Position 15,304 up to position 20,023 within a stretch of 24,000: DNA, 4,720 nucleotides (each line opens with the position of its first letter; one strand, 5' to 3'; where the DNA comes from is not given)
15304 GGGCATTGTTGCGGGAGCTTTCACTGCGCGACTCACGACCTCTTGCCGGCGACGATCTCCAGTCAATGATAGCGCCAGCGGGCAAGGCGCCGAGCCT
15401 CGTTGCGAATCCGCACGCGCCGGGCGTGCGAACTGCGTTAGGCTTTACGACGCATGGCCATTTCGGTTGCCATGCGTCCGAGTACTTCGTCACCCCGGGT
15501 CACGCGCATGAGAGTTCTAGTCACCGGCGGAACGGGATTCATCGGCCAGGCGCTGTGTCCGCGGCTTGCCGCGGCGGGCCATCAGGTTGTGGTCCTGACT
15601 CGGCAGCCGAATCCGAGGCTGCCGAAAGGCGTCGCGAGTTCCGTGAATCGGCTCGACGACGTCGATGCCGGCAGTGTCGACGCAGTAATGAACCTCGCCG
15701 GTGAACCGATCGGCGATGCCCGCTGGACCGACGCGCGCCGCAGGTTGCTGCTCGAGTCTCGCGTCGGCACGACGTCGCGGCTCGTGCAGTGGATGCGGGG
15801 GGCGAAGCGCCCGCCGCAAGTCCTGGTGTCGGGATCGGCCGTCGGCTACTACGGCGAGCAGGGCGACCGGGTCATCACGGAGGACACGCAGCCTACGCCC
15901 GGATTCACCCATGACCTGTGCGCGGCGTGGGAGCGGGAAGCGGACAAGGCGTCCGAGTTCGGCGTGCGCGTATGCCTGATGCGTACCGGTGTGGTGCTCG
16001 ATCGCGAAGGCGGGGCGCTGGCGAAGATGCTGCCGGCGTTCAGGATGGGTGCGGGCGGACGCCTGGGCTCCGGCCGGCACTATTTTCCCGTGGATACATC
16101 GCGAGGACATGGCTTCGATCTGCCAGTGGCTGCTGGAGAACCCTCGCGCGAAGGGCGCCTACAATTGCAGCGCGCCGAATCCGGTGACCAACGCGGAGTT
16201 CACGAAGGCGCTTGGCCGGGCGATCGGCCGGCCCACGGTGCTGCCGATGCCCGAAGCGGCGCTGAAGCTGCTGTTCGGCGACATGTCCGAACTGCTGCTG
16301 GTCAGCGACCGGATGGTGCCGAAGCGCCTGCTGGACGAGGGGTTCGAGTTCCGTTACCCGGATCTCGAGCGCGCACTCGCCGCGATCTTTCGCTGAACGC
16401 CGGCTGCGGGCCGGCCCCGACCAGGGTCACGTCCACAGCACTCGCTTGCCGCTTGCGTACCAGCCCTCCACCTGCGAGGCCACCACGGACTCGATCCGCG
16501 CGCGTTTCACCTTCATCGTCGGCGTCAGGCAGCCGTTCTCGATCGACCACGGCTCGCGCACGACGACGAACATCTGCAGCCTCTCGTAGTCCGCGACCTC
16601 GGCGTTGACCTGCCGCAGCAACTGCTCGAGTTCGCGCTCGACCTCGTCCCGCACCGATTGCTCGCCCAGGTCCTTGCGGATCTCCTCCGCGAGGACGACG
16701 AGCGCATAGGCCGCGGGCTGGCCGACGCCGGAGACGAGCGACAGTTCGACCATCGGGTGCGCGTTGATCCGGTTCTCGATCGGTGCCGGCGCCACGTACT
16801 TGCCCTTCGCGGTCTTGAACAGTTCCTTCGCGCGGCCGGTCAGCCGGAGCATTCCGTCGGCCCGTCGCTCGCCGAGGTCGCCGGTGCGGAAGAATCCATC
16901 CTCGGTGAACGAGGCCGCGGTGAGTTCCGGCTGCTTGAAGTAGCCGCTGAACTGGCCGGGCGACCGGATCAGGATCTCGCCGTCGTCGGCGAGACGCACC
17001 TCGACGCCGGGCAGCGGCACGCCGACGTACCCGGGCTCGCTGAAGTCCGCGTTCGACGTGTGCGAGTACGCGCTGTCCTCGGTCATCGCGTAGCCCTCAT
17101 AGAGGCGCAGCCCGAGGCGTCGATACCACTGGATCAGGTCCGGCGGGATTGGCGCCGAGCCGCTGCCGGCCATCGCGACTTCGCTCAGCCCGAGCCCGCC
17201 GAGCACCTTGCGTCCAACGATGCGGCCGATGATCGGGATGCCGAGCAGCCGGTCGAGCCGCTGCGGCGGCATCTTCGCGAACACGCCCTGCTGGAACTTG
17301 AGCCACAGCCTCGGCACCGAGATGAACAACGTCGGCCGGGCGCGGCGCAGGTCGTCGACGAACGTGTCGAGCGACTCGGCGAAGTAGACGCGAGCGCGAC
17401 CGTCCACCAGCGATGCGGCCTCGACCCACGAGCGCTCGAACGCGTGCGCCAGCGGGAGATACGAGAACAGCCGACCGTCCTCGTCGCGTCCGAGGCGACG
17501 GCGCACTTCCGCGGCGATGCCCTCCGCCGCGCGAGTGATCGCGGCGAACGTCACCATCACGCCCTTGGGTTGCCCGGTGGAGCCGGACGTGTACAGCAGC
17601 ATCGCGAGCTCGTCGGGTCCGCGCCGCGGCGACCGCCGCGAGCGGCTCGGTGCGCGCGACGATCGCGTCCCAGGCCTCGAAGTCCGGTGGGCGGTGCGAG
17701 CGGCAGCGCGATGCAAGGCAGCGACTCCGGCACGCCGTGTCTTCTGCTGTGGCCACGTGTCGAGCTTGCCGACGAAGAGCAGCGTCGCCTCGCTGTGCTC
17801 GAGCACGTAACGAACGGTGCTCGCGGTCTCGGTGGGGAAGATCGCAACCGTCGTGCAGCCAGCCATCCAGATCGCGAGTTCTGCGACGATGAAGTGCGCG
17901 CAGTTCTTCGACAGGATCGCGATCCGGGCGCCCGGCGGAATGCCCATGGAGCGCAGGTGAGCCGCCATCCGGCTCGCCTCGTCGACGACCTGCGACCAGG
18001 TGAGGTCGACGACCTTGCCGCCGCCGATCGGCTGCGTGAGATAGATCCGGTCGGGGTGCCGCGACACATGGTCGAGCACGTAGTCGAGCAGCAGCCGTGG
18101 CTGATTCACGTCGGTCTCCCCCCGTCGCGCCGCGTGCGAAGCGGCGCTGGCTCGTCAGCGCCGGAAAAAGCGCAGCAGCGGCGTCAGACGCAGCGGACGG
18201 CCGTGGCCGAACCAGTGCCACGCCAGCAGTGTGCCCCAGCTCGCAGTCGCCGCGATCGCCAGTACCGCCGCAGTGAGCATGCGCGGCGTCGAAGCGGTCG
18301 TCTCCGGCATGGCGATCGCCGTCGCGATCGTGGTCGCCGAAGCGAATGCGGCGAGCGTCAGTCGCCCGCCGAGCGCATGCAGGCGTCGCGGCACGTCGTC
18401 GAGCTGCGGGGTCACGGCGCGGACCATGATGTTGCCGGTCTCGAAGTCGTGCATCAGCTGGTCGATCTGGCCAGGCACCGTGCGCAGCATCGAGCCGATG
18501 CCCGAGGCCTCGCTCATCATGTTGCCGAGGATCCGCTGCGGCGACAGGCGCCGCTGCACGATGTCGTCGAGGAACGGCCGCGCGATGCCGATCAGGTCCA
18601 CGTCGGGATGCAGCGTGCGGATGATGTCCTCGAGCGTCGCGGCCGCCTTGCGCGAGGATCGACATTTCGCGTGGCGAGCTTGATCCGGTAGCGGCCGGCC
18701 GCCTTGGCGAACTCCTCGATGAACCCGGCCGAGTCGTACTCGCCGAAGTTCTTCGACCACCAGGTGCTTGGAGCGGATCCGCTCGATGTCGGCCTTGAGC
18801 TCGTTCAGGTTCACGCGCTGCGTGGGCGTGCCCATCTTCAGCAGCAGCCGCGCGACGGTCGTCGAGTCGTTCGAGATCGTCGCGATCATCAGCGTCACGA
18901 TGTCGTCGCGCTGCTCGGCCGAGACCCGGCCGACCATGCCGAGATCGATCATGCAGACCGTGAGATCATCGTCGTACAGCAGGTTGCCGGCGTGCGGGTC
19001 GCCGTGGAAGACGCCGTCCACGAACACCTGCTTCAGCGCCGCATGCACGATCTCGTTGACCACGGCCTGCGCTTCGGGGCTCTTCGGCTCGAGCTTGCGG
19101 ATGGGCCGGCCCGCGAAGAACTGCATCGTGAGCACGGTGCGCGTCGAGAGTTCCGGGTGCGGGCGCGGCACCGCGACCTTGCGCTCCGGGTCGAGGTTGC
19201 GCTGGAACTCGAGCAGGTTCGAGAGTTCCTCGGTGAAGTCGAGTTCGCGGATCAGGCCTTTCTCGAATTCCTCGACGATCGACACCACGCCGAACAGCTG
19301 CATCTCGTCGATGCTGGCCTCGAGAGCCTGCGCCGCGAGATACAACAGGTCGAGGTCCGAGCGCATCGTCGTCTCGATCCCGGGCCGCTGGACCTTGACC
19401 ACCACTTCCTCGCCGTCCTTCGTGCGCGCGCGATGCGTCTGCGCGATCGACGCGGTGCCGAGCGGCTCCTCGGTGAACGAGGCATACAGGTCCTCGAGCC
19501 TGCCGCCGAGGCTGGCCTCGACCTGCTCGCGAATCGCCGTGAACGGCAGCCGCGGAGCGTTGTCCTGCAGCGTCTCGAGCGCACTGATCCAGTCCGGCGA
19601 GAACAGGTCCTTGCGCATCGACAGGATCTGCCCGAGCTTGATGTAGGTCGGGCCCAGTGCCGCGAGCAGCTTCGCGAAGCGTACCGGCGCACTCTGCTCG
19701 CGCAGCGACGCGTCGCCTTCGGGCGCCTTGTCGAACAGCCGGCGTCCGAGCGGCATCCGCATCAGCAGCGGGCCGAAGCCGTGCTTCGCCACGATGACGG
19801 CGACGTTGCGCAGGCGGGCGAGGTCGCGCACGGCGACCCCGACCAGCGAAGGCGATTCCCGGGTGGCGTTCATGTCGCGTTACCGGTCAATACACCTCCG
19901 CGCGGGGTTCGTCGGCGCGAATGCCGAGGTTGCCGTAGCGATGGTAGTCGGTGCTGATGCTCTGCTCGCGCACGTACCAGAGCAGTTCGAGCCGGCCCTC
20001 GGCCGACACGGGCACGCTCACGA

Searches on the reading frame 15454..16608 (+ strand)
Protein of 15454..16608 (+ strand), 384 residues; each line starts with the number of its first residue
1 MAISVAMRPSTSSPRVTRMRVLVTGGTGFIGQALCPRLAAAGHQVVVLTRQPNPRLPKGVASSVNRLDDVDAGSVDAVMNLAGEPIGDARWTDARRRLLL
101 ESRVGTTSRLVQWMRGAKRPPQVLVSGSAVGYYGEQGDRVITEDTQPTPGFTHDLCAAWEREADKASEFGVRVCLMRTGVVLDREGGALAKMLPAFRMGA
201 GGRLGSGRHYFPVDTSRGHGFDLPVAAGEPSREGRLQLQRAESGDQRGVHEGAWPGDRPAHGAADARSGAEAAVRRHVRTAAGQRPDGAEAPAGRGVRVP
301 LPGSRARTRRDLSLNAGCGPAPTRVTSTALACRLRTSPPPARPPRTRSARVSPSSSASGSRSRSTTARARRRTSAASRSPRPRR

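Call 64: search_protein_families(library=pfam, proteins=[window:15454-16608:+], max_evalue=0.00001)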
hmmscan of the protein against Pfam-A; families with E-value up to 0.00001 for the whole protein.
window:15454-16608:+ (384 aa): 2 families
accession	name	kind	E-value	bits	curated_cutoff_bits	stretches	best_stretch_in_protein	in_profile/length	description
PF01370.27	Epimerase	-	2.8e-17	63.4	20.9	1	21-178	1-169/240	NAD dependent epimerase/dehydratase family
PF16363.11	GDP_Man_Dehyd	-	2.7e-07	30.8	27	0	22-52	1-31/332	GDP-mannose 4,6 dehydratase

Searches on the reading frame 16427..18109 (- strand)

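Call 64: search_protein_families(library=pfam, proteins=[window:16427-18109:-], max_evalue=0.00001)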
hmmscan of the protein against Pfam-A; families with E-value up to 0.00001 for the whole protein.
window:16427-18109:- (560 aa): 2 families
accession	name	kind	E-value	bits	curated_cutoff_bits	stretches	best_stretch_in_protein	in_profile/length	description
PF00501.34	AMP-binding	-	7.1e-73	246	29.9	1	14-391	4-384/384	AMP-binding enzyme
PF23562.2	AMP-binding_C_3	-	5.4e-10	40.2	20.8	1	434-553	7-122/124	AMP-binding enzyme C-terminal domain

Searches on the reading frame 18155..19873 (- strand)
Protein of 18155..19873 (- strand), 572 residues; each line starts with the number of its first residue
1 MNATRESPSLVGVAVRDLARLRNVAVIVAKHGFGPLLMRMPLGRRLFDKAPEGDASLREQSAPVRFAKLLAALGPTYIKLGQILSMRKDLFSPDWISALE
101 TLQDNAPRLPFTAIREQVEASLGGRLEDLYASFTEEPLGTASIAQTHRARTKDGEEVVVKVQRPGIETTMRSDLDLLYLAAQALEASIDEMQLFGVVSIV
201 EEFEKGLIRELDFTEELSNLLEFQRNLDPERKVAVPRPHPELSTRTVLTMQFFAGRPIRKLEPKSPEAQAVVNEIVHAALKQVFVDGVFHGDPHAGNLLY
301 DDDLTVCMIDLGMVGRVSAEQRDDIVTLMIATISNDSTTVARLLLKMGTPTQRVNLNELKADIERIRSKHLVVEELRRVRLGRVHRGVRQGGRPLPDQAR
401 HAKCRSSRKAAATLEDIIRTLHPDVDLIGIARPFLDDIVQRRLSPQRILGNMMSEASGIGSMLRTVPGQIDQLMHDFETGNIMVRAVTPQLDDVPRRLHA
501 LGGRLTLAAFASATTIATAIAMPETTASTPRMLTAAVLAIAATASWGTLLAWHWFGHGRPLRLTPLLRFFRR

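Call 64: search_protein_families(library=pfam, proteins=[window:18155-19873:-], max_evalue=0.00001)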
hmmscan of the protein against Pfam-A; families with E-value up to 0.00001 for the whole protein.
window:18155-19873:- (572 aa): 2 families
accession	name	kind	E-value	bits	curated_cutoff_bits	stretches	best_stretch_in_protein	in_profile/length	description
PF03109.22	ABC1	-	7e-67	225.5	22.9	1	102-342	2-242/244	ABC1 atypical kinase-like domain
PF01163.29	RIO1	-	3.4e-06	27.2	22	0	225-312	60-149/187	RIO domain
